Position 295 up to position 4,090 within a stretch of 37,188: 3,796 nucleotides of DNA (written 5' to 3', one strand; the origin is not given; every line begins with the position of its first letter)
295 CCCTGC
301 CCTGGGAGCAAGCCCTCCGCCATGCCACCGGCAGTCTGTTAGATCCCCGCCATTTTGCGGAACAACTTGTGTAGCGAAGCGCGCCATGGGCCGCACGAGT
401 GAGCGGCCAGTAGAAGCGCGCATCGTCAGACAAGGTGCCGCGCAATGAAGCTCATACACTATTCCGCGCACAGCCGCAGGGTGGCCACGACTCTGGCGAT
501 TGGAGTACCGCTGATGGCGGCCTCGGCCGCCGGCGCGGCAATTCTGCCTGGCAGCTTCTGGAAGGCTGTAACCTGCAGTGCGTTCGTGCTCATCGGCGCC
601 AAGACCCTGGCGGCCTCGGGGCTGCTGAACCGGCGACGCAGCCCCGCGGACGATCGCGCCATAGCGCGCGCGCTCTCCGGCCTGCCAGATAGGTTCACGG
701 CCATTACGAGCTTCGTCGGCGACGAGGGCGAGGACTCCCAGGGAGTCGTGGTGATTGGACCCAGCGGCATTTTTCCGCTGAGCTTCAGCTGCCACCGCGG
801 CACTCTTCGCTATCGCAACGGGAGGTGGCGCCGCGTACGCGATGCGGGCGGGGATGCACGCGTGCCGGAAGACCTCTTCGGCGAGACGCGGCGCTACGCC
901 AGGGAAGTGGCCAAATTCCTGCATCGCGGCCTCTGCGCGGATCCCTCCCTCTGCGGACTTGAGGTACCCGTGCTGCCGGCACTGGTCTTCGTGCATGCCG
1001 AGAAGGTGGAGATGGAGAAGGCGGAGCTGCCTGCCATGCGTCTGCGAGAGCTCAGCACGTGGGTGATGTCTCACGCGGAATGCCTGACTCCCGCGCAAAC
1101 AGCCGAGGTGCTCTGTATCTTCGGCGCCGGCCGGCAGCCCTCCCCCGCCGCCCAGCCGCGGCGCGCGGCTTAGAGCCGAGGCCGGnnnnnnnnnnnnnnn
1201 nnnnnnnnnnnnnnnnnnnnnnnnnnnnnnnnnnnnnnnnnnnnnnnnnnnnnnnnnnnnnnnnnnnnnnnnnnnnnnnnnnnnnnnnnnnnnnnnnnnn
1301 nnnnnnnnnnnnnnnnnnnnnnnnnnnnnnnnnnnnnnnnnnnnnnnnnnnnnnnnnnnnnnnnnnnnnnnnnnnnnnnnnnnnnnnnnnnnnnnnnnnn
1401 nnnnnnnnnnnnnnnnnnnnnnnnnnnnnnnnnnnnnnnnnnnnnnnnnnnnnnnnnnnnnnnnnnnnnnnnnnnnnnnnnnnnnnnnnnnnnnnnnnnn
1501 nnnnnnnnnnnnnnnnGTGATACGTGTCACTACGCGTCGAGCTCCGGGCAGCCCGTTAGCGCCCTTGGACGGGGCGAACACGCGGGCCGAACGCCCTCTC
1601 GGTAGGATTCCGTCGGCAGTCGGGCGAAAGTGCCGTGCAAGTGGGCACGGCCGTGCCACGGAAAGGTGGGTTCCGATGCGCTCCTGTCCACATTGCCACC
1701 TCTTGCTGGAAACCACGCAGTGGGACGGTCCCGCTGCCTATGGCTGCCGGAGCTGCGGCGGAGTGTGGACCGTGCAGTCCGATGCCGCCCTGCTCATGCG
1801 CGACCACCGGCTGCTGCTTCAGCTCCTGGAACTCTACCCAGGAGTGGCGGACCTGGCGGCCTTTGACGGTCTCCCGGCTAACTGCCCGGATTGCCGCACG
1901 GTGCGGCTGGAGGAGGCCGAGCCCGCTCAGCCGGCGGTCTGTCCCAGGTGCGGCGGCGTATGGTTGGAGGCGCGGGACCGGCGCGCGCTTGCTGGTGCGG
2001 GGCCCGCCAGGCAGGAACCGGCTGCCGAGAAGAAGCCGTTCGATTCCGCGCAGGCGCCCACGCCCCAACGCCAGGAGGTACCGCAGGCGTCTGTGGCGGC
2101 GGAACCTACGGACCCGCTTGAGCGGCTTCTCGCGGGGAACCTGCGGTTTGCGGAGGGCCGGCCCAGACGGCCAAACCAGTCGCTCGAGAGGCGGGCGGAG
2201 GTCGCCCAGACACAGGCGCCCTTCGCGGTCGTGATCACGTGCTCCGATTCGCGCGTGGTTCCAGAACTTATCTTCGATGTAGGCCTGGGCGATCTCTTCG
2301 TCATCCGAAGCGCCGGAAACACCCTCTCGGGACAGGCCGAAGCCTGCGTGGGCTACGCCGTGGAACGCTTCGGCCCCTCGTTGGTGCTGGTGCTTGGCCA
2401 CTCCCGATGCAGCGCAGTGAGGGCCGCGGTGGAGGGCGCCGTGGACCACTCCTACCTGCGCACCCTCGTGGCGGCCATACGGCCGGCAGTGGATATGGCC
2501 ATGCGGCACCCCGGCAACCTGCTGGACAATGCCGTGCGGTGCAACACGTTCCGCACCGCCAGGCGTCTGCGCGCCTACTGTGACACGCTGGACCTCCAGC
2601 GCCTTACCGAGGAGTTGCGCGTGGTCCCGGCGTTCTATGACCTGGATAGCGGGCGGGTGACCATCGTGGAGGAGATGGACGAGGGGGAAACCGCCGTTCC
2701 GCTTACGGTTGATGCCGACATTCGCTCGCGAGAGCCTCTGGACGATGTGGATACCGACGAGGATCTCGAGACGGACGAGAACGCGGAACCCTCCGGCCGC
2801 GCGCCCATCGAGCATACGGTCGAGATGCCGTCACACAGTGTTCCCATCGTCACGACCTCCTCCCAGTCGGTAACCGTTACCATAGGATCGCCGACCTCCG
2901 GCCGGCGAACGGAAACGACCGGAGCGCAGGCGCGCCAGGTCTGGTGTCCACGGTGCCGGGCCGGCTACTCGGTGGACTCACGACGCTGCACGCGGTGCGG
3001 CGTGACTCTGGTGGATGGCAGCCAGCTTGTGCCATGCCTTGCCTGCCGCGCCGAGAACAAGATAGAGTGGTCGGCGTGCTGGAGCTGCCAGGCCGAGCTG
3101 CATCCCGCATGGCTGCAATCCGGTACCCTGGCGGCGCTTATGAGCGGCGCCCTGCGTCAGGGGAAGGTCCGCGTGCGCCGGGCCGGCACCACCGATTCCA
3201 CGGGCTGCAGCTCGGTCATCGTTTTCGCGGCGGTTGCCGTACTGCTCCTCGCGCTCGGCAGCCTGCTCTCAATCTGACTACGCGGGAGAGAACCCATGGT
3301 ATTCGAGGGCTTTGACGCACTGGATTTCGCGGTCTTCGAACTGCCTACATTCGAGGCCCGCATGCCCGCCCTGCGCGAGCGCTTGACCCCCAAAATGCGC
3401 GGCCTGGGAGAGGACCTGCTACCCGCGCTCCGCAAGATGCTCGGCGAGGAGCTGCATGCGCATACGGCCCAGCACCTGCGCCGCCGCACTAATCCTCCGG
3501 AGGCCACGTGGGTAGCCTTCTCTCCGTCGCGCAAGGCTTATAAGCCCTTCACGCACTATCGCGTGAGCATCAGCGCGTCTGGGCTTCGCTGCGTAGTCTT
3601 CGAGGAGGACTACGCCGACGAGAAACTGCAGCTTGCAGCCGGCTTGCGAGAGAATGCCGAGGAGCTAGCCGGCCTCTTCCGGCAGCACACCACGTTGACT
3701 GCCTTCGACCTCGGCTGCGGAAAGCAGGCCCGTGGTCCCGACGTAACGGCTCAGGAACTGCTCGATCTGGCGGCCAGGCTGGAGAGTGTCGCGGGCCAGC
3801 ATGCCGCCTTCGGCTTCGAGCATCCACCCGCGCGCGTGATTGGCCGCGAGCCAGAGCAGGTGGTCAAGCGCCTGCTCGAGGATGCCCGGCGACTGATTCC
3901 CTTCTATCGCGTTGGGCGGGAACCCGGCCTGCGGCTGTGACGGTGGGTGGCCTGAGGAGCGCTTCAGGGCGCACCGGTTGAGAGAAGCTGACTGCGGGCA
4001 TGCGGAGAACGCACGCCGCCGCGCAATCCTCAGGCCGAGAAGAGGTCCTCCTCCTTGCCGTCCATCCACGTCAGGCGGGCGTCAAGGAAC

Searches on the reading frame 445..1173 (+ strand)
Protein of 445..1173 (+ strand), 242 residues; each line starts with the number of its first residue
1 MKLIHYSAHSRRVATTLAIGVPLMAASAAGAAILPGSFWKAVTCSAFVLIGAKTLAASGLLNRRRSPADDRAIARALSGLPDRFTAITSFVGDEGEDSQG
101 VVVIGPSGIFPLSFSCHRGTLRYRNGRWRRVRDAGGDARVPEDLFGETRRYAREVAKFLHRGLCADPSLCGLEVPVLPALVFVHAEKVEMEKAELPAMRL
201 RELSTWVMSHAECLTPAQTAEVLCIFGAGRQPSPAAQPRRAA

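Call 14: search_protein_families(library=pfam, proteins=[window:445-1173:+], max_evalue=0.01)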
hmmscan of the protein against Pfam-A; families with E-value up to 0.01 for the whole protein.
window:445-1173:+ (242 aa): 1 family
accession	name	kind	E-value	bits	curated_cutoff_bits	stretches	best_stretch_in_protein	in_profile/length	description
PF08378.17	NERD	-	0.0057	17.6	22.1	1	101-182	41-110/111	Nuclease-related domain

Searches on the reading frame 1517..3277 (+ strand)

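Call 14: search_protein_families(library=pfam, proteins=[window:1517-3277:+], max_evalue=0.01)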
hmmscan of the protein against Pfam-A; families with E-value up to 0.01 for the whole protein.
window:1517-3277:+ (586 aa): 3 families
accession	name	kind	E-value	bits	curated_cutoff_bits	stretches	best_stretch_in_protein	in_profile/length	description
PF00484.24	Pro_CA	-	3.6e-29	102.5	25.7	1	237-381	1-156/156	Carbonic anhydrase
PF13453.11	Zn_ribbon_TFIIB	-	1.8e-05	24.4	22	2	57-84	2-29/41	Transcription factor zinc-finger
PF12773.13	DZR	-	0.00033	21.2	27.3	1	477-524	1-44/45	Double zinc ribbon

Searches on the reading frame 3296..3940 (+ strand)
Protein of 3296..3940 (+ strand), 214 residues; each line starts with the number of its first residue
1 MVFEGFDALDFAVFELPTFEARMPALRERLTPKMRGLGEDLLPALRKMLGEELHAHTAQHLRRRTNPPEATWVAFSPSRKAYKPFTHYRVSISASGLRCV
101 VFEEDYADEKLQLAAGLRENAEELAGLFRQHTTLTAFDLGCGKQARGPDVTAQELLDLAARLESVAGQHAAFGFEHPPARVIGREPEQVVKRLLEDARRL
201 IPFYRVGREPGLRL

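Call 14: search_protein_families(library=pfam, proteins=[window:3296-3940:+], max_evalue=0.01)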
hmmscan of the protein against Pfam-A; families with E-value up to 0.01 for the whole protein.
window:3296-3940:+ (214 aa): 1 family
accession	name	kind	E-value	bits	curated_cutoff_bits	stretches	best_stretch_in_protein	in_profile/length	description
PF06335.17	DUF1054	-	3.7e-33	115.6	27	1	6-204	1-198/198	Protein of unknown function (DUF1054)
